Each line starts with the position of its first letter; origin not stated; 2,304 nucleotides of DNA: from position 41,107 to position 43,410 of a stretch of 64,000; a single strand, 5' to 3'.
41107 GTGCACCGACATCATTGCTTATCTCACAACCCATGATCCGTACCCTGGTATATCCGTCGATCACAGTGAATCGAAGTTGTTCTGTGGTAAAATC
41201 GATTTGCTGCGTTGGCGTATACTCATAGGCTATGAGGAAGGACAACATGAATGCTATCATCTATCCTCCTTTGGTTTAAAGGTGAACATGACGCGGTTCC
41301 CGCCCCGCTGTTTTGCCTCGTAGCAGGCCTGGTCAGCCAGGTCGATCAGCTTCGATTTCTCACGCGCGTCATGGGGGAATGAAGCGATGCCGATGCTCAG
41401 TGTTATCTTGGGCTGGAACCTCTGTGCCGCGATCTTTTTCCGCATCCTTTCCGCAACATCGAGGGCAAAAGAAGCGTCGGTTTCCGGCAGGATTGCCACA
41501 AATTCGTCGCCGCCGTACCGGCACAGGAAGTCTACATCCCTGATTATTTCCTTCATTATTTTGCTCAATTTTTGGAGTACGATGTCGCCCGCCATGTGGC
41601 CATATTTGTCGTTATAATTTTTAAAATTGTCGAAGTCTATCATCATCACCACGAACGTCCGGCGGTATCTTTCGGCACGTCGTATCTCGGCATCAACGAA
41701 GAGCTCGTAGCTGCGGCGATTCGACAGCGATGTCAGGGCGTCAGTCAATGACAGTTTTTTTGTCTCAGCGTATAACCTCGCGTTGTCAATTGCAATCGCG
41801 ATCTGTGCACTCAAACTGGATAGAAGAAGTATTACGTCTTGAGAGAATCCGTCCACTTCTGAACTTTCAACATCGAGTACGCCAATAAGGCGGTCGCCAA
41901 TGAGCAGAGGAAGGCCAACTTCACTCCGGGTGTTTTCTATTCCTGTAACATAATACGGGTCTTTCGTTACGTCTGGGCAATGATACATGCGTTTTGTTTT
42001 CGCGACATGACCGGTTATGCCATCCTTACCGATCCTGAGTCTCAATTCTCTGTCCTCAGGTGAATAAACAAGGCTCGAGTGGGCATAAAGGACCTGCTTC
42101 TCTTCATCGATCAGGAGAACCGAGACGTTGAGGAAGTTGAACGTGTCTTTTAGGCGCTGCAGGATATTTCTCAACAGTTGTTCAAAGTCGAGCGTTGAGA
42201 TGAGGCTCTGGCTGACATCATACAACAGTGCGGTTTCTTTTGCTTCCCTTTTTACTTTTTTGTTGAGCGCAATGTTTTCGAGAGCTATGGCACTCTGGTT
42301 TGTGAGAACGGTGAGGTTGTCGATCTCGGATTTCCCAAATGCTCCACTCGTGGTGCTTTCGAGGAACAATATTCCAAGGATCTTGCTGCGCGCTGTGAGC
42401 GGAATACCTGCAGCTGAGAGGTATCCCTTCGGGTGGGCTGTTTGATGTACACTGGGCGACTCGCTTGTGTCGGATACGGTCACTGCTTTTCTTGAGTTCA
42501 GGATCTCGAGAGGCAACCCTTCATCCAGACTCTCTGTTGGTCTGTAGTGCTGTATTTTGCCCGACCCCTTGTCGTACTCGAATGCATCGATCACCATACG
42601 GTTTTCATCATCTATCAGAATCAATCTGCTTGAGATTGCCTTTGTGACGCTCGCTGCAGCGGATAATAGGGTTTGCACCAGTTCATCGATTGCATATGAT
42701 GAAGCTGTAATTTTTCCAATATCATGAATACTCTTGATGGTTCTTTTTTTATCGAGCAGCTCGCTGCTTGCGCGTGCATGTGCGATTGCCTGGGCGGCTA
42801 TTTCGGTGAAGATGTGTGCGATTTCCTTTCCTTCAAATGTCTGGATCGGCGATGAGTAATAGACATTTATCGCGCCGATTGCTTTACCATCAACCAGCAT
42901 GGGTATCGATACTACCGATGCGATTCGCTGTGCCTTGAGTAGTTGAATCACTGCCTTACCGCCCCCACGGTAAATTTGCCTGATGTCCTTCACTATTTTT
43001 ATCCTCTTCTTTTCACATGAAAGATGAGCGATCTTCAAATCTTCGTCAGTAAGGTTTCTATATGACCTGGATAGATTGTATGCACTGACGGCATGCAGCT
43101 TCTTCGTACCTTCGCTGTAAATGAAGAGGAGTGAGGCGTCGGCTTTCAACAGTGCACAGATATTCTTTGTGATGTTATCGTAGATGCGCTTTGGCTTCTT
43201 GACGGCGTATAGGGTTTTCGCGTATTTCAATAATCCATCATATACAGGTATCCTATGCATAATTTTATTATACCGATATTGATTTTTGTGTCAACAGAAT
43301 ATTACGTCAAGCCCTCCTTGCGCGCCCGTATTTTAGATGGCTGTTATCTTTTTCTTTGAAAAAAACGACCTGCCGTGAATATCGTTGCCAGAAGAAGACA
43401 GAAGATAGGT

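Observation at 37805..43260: PorU-sized C25 peptidase with CTD translationally coupled to a GAF-GAF-GGDEF diguanylate cyclase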

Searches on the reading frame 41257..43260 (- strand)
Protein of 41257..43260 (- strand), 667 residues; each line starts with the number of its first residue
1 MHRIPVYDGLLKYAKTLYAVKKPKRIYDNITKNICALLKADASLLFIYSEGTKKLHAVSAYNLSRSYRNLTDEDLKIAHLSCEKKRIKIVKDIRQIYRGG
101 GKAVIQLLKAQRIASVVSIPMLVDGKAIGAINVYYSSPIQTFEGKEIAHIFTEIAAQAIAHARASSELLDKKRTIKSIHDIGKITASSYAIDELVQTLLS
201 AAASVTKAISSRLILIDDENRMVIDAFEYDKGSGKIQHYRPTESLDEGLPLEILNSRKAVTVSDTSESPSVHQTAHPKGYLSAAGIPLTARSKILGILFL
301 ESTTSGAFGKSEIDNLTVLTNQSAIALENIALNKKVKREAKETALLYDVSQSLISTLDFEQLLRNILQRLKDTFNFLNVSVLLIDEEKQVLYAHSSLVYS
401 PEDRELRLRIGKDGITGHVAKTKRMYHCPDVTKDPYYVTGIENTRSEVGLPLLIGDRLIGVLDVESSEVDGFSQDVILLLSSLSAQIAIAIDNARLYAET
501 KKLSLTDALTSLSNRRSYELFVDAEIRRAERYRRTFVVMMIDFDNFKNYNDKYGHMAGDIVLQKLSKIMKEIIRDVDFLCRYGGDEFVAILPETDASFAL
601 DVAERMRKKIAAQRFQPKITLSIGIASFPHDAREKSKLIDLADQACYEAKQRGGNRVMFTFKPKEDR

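Call 6: search_protein_families(library=pfam, proteins=[window:41257-43260:-], max_evalue=0.01)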
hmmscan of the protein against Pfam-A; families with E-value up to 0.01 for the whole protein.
window:41257-43260:- (667 aa): 8 families
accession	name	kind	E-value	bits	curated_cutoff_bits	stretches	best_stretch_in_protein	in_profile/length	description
PF00990.26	GGDEF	-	2.3e-45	154.7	23.8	1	505-656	2-161/161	Diguanylate cyclase, GGDEF domain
PF13185.12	GAF_2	-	1.2e-39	136.1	28.6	3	357-492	2-136/136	GAF domain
PF01590.32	GAF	-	9.8e-35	120.4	22.4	3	358-491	1-133/133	GAF domain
PF13492.12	GAF_3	-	5.5e-26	91.9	27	2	358-493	1-129/129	GAF domain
PF24898.2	GGDEF_GdpP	-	2.1e-06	28.5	30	1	541-659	1-118/126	Cyclic-di-AMP phosphodiesterase GdpP-like, GGDEF domain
PF22335.1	Cas10-Cmr2_palm2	-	0.00012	22.7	27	1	569-653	43-127/133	Cas10/Cmr2, second palm domain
PF05165.17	GCH_III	-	0.0041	16.9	21.3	1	548-636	141-225/246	GTP cyclohydrolase III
PF17853.6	GGDEF_2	-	0.0044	17.7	24.5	0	534-630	21-98/116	GGDEF-like domain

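Call 7: search_protein_families(library=ncbifam, proteins=[window:41257-43260:-], max_evalue=0.01)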
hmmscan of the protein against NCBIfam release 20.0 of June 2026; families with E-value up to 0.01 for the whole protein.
window:41257-43260:- (667 aa): 27 families (the best 25 are shown)
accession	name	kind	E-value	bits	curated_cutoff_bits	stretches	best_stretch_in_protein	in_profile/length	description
TIGR00254.1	GGDEF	domain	2.2e-49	167.4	37.4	1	502-659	3-166/168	diguanylate cyclase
NF007135.0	PRK09581.1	equivalog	6.1e-45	153.9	474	1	500-659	288-454/457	PleD family two-component system response regulator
NF041606.1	dguan_cyc_DgcA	equivalog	1.6e-43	149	370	1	346-658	17-337/340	diguanylate cyclase DgcA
NF038266.1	diguan_SiaD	equivalog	3.8e-42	144.4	290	1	499-657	89-252/252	biofilm regulation diguanylate cyclase SiaD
NF007380.0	PRK09894.1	equivalog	1.7e-39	135.9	256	1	501-660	126-287/296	diguanylate cyclase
NF007423.1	PRK09966.1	equivalog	1.9e-37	129.1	325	1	467-650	205-390/390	diguanylate cyclase DgcN/YfiN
NF051473.1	DigCycDgcsShew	equivalog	4.4e-36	124.8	400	1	479-656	110-287/291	diguanylate cyclase DgcS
NF047654.1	DiguCycDgcRLepto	equivalog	1.1e-32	113.2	500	1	485-658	114-294/295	diguanylate cyclase DgcR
NF007298.0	PRK09776.1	equivalog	2.3e-32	111.9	1135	1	505-659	685-844/1111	diguanylate cyclase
NF007474.0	PRK10060.1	equivalog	7.3e-27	93.8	782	1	500-656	233-391/663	cyclic di-GMP phosphodiesterase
NF011955.1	PRK15426.1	equivalog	3e-26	91.7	408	1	506-660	400-561/564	cellulose biosynthesis regulator diguanylate cyclase DgcQ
NF045675.1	PhdiestaseDibA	equivalog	1.2e-25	90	980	1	498-655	197-359/623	phosphodiesterase DibA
NF007599.0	PRK10245.1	equivalog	6.2e-25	87.5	402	1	478-657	186-367/371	diguanylate cyclase AdrA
NF040885.1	diguan_DgcJ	equivalog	1.6e-24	86.6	500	1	492-653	329-489/493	diguanylate cyclase DgcJ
NF047872.1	GGDEF_GdpS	equivalog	4.1e-24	85.4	400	1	505-660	188-350/355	GGDEF domain-containing protein GdpS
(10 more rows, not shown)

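Call 34: find_related_loci(query=A3, collection=metagenome_contigs, flank=6000)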
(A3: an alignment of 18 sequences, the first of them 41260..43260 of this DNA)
Query A3 (667 aa) in metagenome_contigs; peptide patterns used: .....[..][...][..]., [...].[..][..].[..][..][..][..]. (x = any residue, [..] = any of these).
600 stretches matched a pattern (row limit reached: there are more); 586 encode a relative of the query (tblastn E <= 1e-3); the best 80 are kept; 80 distinct loci.
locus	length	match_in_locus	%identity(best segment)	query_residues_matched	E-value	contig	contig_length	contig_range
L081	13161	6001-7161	37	286-664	6e-64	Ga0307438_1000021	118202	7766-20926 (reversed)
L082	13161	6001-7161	36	286-664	5e-62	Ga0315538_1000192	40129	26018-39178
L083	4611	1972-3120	35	286-662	1e-61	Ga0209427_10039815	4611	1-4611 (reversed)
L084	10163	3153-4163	36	332-657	1e-49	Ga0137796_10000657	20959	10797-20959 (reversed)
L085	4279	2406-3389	35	341-657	3e-49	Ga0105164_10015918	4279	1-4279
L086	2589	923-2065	30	278-655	3e-49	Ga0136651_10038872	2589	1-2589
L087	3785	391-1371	32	342-658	6e-49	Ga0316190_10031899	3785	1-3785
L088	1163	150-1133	34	341-657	2e-51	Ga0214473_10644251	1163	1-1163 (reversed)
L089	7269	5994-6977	36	341-657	1e-46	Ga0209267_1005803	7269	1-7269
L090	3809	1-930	35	193-657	7e-46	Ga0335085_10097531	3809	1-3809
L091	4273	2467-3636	29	267-651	8e-46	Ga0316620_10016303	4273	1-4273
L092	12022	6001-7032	32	328-657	6e-45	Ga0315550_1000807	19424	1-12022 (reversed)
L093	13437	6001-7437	28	25-652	1e-44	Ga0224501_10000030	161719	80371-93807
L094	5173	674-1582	34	383-657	1e-43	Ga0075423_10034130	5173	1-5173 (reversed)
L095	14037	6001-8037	30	173-658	3e-43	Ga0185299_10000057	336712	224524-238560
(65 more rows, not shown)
